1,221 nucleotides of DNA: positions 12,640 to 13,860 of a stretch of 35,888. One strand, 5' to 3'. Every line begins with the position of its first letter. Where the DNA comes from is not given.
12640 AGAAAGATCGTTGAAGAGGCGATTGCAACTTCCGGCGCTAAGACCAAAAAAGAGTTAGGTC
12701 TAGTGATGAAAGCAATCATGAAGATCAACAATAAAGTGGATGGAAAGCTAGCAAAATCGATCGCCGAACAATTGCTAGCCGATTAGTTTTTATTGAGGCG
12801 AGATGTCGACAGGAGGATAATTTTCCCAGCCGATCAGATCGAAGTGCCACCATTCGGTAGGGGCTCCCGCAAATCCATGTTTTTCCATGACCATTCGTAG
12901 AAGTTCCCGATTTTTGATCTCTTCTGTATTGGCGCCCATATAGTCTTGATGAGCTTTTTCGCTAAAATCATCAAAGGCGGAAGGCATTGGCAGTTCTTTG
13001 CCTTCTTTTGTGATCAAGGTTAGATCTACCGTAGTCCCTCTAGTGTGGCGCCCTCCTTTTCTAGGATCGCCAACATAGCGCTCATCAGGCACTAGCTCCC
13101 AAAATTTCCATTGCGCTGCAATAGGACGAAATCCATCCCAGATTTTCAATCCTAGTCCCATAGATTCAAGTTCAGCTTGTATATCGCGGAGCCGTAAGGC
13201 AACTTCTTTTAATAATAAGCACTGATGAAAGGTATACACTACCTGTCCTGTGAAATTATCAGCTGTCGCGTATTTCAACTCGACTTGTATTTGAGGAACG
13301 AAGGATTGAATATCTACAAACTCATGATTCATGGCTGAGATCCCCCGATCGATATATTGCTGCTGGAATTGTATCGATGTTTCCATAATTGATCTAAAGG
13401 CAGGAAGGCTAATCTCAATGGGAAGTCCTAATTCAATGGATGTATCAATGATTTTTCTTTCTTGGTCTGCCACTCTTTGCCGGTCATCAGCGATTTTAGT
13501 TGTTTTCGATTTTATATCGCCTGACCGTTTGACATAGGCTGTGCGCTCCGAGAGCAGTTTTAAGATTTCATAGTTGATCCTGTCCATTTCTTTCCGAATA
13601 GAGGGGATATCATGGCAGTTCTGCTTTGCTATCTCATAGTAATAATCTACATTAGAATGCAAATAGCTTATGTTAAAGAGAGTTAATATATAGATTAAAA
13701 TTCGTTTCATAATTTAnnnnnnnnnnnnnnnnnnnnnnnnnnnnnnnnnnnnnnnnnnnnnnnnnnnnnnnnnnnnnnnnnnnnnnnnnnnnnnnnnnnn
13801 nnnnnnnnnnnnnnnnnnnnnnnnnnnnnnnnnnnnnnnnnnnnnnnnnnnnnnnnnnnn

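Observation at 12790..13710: Signal-peptide-bearing fusion of an AroQ chorismate mutase domain and a VanX/DdpX D-Ala-D-Ala dipeptidase domain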

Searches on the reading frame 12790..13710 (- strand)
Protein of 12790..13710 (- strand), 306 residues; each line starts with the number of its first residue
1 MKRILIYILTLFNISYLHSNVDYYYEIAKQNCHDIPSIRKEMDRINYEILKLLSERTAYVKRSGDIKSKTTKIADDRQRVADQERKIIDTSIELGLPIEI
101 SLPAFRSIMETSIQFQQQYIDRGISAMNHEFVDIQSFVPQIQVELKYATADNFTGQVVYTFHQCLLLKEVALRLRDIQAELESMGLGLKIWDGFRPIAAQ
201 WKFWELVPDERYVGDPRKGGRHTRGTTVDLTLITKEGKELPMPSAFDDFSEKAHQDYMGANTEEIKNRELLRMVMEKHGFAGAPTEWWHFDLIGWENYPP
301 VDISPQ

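Call 3: search_protein_families(library=pfam, proteins=[window:12790-13710:-], max_evalue=1)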
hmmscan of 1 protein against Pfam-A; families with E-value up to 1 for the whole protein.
window:12790-13710:- (306 aa): 3 families
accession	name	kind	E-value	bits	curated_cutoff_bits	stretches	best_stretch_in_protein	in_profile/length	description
PF01427.22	Peptidase_M15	-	6.2e-41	140.8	27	1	128-294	2-186/199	D-ala-D-ala dipeptidase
PF01817.26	CM_2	-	1e-11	45.3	27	1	38-117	1-80/80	Chorismate mutase type II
PF02557.22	VanY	-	0.0024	18.1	25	1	166-292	4-129/132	D-alanyl-D-alanine carboxypeptidase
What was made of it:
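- On DdpX/VanX D-Ala-D-Ala dipeptidases (Peptidase_M15, subfamily D): Call 3: PF01427 at 140.8 bits against 27.
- Closest known: DdpX. Same: Peptidase_M15 at 141 bits (call 3).
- Checked: Pfam CM_2 covers residues 38-117 and the full 80/80 profile, at 45.3 bits against a gathering score of 27 (call 3). Pfam Peptidase_M15 covers residues 128-294 at 140.8 bits (call 3).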

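Call 4: search_protein_families(library=ncbifam, proteins=[window:12790-13710:-], max_evalue=1)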
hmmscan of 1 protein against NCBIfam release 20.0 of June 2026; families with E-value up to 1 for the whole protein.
window:12790-13710:- (306 aa): 20 families
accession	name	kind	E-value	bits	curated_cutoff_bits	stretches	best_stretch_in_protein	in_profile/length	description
NF007557.0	PRK10178.1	equivalog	6.9e-52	175.8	176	1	128-302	4-178/188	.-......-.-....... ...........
NF033115.1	dipept_VanX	equivalog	7.4e-29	101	320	2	221-299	113-191/199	D-Ala-D-Ala dipeptidase VanX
NF005475.0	PRK07075.1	equivalog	7.4e-07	29.3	126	1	29-118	7-95/105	isochorismate lyase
TIGR01803.1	CM-like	subfamily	7.6e-07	29.2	73.35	1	37-109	3-75/82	chorismate mutase family protein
NF004925.0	PRK06285.1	equivalog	1.2e-06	28.5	77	1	35-122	9-96/99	chorismate mutase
NF009239.0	PRK12595.1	equivalog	6.2e-06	25.4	279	1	33-118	4-88/360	bifunctional 3-deoxy-7-phosphoheptulonate synthase/chorismate mutase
TIGR01801.1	CM_A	equivalog_domain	1e-05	25.7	106.35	1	34-90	5-61/102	chorismate mutase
TIGR01805.1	CM_mono_grmpos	equivalog_domain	4.3e-05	23.7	71.2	1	37-93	3-55/81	chorismate mutase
TIGR01791.2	CM_archaeal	equivalog_domain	5.8e-05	23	66.95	1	37-116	3-82/83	chorismate mutase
NF008400.0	PRK11199.1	equivalog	0.00035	19.6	273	1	34-119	4-89/374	bifunctional chorismate mutase/prephenate dehydrogenase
TIGR01807.1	CM_P2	equivalog_domain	0.00048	20.4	69.55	1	38-72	4-38/76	chorismate mutase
TIGR01808.1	CM_M_hiGC-arch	equivalog_domain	0.0013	18.8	52.15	1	35-95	2-58/74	chorismate mutase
NF006691.0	PRK09239.1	equivalog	0.0025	17.9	120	1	31-101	8-78/108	chorismate mutase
NF004698.0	PRK06034.1-4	equivalog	0.0085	15.5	349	1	34-119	9-96/287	hypothetical protein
TIGR01797.1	CM_P_1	equivalog_domain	0.0089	16.2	73.7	1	37-114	3-80/83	chorismate mutase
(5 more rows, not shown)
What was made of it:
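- On DdpX/VanX D-Ala-D-Ala dipeptidases (Peptidase_M15, subfamily D): Call 4: DdpX equivalog at 175.8 against 176, a marginal miss of 0.2 bits by the domain alone.
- Closest known: PchB, isochorismate-pyruvate lyase of Pseudomonas aeruginosa. Different: It scores 29 bits against a cutoff of 126 for the PchB equivalog (call 4).
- Closest known: DdpX. Same: DdpX equivalog at 175.8 bits against a cutoff of 176 (call 4).
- Checked: The NCBIfam DdpX equivalog PRK10178 scores 175.8 against a cutoff of 176 (call 4).
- The CM domain scores far below the NCBIfam cutoffs for both CM and PchB equivalogs (call 4), so its reaction is uncertain.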

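Call 5: search_solved_structures(query=window:12793-13710:-, max_evalue=1, show_alignments=3)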
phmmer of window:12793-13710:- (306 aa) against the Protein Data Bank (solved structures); distinct sequences matched with E-value up to 1: 16.
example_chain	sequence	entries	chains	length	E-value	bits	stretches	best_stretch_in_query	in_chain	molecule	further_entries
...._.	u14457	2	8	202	5.9e-21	78.3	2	220-299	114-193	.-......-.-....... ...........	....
2d8d_A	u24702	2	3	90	0.00048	22.8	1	35-115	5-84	phospho-2-dehydro-3-deoxyheptonate aldolase/chorismate mutase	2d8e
1ybz_A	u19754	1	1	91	0.02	17.5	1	33-85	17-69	chorismate mutase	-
2h9c_A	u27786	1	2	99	0.055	16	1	30-81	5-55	Salicylate biosynthesis protein pchB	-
2h9d_A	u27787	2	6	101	0.056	16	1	30-81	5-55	Salicylate biosynthesis protein pchB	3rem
3hgw_C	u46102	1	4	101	0.068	15.7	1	30-81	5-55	Salicylate biosynthesis protein pchB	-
2qbv_A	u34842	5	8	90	0.091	15.3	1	29-95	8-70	CHORISMATE MUTASE | RV0948C/MT0975 | Intracellular chorismate mutase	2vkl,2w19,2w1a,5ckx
6ygt_AAA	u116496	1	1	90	0.12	14.9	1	29-95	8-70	Intracellular chorismate mutase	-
3ret_A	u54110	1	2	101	0.18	14.4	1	30-81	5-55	Salicylate biosynthesis protein pchB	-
3nvt_A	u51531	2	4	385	0.2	14.2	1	30-119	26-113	3-deoxy-D-arabino-heptulosonate 7-phosphate synthase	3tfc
5gmu_A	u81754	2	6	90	0.2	14.2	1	35-91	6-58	Protein AroA(G)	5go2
3hgx_A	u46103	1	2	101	0.27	13.7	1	30-74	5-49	Salicylate biosynthesis protein pchB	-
5j6f_A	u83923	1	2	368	0.31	13.5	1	36-117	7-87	3-deoxy-D-arabino-heptulosonate 7-phosphate synthase, chorismate mutase-isozyme 3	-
6akv_A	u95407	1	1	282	0.56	12.7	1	166-240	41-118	LysB4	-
5mpv_D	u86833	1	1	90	0.61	12.6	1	29-95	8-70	Intracellular chorismate mutase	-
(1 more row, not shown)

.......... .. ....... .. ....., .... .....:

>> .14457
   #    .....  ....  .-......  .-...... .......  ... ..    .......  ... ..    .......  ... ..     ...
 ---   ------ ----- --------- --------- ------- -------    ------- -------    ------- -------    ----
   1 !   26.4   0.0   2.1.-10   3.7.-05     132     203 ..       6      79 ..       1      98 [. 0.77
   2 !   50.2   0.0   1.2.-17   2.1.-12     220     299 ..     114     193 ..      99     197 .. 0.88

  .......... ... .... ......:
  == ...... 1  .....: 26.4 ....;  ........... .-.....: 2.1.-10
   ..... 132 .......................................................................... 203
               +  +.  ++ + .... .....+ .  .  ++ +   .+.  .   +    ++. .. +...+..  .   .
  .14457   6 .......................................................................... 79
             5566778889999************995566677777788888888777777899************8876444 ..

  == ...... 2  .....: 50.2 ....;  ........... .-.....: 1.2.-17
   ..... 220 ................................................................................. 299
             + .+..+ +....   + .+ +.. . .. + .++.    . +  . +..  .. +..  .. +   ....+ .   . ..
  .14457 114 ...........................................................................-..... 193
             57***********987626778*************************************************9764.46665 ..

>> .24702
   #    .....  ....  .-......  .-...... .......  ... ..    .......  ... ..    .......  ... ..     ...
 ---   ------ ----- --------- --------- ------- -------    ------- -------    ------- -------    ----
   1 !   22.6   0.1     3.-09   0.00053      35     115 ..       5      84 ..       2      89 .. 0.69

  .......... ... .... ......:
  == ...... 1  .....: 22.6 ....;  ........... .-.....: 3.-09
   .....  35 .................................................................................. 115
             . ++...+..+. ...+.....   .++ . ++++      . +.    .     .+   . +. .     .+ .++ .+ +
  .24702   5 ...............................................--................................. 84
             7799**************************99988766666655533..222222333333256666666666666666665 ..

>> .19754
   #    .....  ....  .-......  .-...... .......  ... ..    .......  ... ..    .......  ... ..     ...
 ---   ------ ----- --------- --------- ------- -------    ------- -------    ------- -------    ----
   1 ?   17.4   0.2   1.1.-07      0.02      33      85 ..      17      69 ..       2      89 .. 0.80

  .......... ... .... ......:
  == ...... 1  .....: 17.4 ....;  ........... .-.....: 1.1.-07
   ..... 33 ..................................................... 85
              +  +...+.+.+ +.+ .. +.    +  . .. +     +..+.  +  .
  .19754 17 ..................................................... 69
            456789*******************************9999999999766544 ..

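Call 6: find_homologous_proteins(query=window:12793-13710:-, max_evalue=0.00001)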
Query window:12793-13710:- (306 aa): 5870 proteins with E <= 0.00001 among 6680 candidates; the best 120 are listed.
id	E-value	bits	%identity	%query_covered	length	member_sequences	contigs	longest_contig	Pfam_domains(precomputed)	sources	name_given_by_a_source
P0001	6.9e-206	700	100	100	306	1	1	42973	PF01817.27,PF01427.23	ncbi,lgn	-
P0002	3.2e-146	504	79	92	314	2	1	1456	PF01817.27,PF01427.23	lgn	-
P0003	9.3e-140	483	74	92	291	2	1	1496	PF01817.27,PF01427.23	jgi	-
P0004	1.8e-139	482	81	87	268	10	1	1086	PF01817.27,PF01427.23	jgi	jgi:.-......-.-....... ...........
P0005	3.0e-105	370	80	65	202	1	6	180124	PF01427.23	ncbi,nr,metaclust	ncbi:MAG: hypothetical protein A3D96_03875 [Chlamydiae bacterium RIFCSPHIGHO2_12_FULL_44_59]|nr:MAG:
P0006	8.5e-102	359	85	58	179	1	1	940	PF01427.23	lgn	-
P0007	7.0e-101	356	47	59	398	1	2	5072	PF02557.23,PF01427.23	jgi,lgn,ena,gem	-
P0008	2.2e-100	354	84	58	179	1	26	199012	PF01427.23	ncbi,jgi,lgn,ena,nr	ncbi:MAG: Peptidase M15D vanX D-ala-D-ala dipeptidase [uncultured bacterium]|nr:MAG: Peptidase M15D 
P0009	3.1e-100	354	72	70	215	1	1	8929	PF01427.23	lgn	-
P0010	6.6e-100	352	86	57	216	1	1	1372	PF01427.23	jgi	jgi:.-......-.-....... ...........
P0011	1.0e-99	352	84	58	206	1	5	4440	PF01427.23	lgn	-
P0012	3.0e-99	350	81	59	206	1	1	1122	PF01427.23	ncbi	-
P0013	2.3e-98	347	78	60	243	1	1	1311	PF01427.23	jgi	jgi:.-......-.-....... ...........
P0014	4.5e-97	343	72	67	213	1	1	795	PF01427.23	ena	-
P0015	5.0e-97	343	72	66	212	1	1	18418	PF02557.23,PF01427.23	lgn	-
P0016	5.9e-97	343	72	66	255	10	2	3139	PF01427.23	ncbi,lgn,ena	-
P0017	6.0e-97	343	67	72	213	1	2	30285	PF01427.23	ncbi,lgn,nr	ncbi:MAG TPA: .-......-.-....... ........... [Rhabdochlamydiaceae bacterium]|nr:D-alanyl-D-alanine d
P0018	7.4e-97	342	78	60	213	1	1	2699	PF01427.23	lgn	-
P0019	7.5e-97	342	78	58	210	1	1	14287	PF01427.23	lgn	-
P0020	7.8e-97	342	77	60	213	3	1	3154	PF01427.23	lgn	-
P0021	8.7e-97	342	77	60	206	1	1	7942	PF01427.23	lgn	-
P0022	1.6e-96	341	72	67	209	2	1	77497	PF01427.23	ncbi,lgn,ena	-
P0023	1.9e-96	341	79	59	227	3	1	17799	PF01427.23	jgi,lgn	-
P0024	3.1e-96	340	73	63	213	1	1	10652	PF01427.23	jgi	jgi:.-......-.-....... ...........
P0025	4.2e-96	340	80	58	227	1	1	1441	PF01427.23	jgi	jgi:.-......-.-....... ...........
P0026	4.6e-96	340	76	60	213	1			PF02557.23,PF01427.23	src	-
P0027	5.2e-96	340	78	59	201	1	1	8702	PF01427.23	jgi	jgi:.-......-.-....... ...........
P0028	9.9e-96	339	82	58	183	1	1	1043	PF01427.23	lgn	-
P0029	1.5e-95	338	80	58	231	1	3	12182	PF01427.23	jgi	jgi:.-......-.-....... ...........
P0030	2.0e-95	338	78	59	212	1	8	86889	PF01427.23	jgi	jgi:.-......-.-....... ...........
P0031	3.4e-95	337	76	59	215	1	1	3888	PF01427.23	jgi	-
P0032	4.1e-95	337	77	58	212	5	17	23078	PF01427.23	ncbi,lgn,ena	-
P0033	4.5e-95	337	76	59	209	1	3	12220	PF01427.23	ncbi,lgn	-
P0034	5.6e-95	336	78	59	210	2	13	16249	PF01427.23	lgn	-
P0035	8.5e-95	336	76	60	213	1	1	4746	PF01427.23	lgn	-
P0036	1.1e-94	335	75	60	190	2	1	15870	PF01427.23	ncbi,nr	ncbi:MAG: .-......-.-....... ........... [Parachlamydiaceae bacterium]|nr:D-alanyl-D-alanine dipepti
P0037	1.2e-94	335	78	59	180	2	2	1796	PF01427.23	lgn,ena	-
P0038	1.6e-94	335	77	57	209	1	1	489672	PF01427.23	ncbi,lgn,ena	-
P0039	2.5e-94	334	77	60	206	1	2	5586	PF01427.23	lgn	-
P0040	3.2e-94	334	70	65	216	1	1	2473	PF01427.23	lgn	-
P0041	4.1e-94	333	80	57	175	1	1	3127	PF02557.23,PF01427.23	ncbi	-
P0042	4.2e-94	333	79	59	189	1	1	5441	PF01427.23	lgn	-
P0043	4.8e-94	333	78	57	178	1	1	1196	PF01427.23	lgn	-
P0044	4.9e-94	333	72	63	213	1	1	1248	PF02557.23,PF01427.23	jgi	jgi:zinc D-Ala-D-Ala dipeptidase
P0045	4.9e-94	333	78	58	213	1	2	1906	PF01427.23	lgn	-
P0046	5.4e-94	333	68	68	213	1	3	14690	PF02557.23,PF01427.23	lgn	-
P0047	7.7e-94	332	76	59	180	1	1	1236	PF01427.23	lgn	-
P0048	7.8e-94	332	81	55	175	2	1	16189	PF01427.23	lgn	-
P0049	8.9e-94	332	75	60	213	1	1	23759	PF01427.23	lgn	-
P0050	9.0e-94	332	73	60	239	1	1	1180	PF02557.23,PF01427.23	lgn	-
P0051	6.8e-93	329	78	58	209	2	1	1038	PF02557.23,PF01427.23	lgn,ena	-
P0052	7.9e-93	329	71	64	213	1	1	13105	PF01427.23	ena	-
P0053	8.5e-93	329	77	58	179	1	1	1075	PF01427.23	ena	-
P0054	1.0e-92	329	75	59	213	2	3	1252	PF02557.23,PF01427.23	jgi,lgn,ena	-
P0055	1.1e-92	329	77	58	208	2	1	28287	PF01427.23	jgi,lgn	jgi:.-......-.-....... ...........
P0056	1.1e-92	329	76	60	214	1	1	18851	PF02557.23,PF01427.23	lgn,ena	-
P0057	1.1e-92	329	75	59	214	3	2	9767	PF02557.23,PF01427.23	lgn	-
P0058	1.2e-92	329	68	68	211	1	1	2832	PF02557.23,PF01427.23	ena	-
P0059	1.3e-92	328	78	57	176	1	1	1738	PF02557.23,PF01427.23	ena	-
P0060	1.4e-92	328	73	59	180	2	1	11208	PF02557.23,PF01427.23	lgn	-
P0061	1.6e-92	328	72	60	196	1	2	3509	PF02557.23,PF01427.23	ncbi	-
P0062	2.0e-92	328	73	60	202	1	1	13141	PF02557.23,PF01427.23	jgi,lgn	jgi:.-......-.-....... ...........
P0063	2.0e-92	328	75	59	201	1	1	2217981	PF01427.23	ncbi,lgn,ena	-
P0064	2.2e-92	328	69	68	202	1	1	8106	PF01427.23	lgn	-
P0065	2.3e-92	328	77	58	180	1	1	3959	PF01427.23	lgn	-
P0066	3.6e-92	327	77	58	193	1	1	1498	PF02557.23,PF01427.23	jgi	jgi:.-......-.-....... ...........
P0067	3.8e-92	327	77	59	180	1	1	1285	PF01427.23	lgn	-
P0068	4.1e-92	327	69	67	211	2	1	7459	PF01427.23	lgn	-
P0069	4.2e-92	327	74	60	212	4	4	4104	PF01427.23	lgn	-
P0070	4.2e-92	327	74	59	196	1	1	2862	PF01427.23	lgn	-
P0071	4.7e-92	327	76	57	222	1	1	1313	PF02557.23,PF01427.23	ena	-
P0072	5.6e-92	326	74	59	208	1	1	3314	PF01427.23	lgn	-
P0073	5.7e-92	326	71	60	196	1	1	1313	PF02557.23,PF01427.23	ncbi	-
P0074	7.0e-92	326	77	57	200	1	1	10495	PF01427.23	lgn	-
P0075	8.7e-92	326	78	57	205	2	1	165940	PF02557.23,PF01427.23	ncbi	ncbi:MAG: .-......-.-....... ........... [Parachlamydiaceae bacterium]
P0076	9.3e-92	326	77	58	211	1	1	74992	PF01427.23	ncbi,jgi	jgi:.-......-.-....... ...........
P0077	1.6e-91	325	69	66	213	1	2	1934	PF01427.23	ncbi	-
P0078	1.9e-91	325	74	58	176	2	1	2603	PF02557.23,PF01427.23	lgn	-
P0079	2.7e-91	324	76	59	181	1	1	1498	PF01427.23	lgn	-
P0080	2.9e-91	324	75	58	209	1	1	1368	PF01427.23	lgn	-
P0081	2.9e-91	324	76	58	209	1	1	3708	PF01427.23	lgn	-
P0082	2.9e-91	324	78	57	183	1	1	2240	PF01427.23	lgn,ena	-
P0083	3.3e-91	324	72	64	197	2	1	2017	PF01427.23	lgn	-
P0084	4.7e-91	323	74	60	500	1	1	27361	PF01427.23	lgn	-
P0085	5.4e-91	323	75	58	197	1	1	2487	PF01427.23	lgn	-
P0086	5.4e-91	323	74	60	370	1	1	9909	PF06445.21,PF14526.12,PF01427.23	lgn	-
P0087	8.1e-91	323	73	59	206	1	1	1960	PF01427.23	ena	-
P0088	9.5e-91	322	72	60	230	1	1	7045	PF01427.23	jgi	jgi:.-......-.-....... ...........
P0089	1.2e-90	322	76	58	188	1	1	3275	PF02557.23,PF01427.23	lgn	-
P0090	1.2e-90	322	74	59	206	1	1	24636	PF01427.23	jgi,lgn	-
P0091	1.4e-90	322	76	58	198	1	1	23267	PF01427.23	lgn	-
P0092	1.4e-90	322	76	58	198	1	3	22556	PF01427.23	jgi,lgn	jgi:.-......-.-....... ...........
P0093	1.5e-90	322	74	60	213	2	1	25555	PF01427.23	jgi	-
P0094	1.8e-90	321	68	66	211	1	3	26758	PF02557.23,PF01427.23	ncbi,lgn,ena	-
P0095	2.7e-90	321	74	61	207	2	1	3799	PF01427.23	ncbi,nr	ncbi:MAG: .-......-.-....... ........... [Parachlamydiaceae bacterium]|nr:D-alanyl-D-alanine dipepti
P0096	3.3e-90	321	71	59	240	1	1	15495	PF01427.23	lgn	-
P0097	3.4e-90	321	76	58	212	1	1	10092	PF01427.23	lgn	-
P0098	4.0e-90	320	70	59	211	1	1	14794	PF02557.23,PF01427.23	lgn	-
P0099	4.2e-90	320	72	59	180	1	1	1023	PF01427.23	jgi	jgi:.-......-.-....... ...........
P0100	4.2e-90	320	73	58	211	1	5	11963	PF01427.23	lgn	-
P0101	4.5e-90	320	76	58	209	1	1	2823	PF01427.23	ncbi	-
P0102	4.5e-90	320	73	59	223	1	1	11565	PF01427.23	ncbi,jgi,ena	jgi:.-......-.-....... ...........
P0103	5.2e-90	320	76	58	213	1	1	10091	PF01427.23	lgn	-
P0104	5.7e-90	320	75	57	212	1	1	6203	PF01427.23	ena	-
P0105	8.2e-90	319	69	66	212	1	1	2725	PF01427.23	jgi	jgi:zinc D-Ala-D-Ala dipeptidase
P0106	9.8e-90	319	49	65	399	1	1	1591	PF02557.23,PF01427.23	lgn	-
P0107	1.3e-89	319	73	59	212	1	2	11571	PF01427.23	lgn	-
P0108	1.4e-89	319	74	58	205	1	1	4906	PF02557.23,PF01427.23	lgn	-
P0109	1.5e-89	318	72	60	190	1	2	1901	PF02557.23,PF01427.23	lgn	-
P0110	1.5e-89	318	74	57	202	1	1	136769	PF01427.23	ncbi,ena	-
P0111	1.7e-89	318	75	57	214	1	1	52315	PF01427.23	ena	-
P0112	1.7e-89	318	66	68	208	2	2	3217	PF01427.23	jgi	-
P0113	3.2e-89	317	70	60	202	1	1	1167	PF02557.23,PF01427.23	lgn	-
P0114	3.5e-89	317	75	57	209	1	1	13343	PF01427.23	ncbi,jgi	-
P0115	3.7e-89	317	74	58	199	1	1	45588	PF01427.23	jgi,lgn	-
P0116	3.7e-89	317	75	58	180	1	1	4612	PF01427.23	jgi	jgi:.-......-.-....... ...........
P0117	3.8e-89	317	74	57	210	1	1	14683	PF01427.23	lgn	-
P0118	4.3e-89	317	70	58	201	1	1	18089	PF02557.23,PF01427.23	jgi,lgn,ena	-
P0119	4.5e-89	317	75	57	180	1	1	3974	PF01427.23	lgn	-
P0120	6.1e-89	316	72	58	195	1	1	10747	PF01427.23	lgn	-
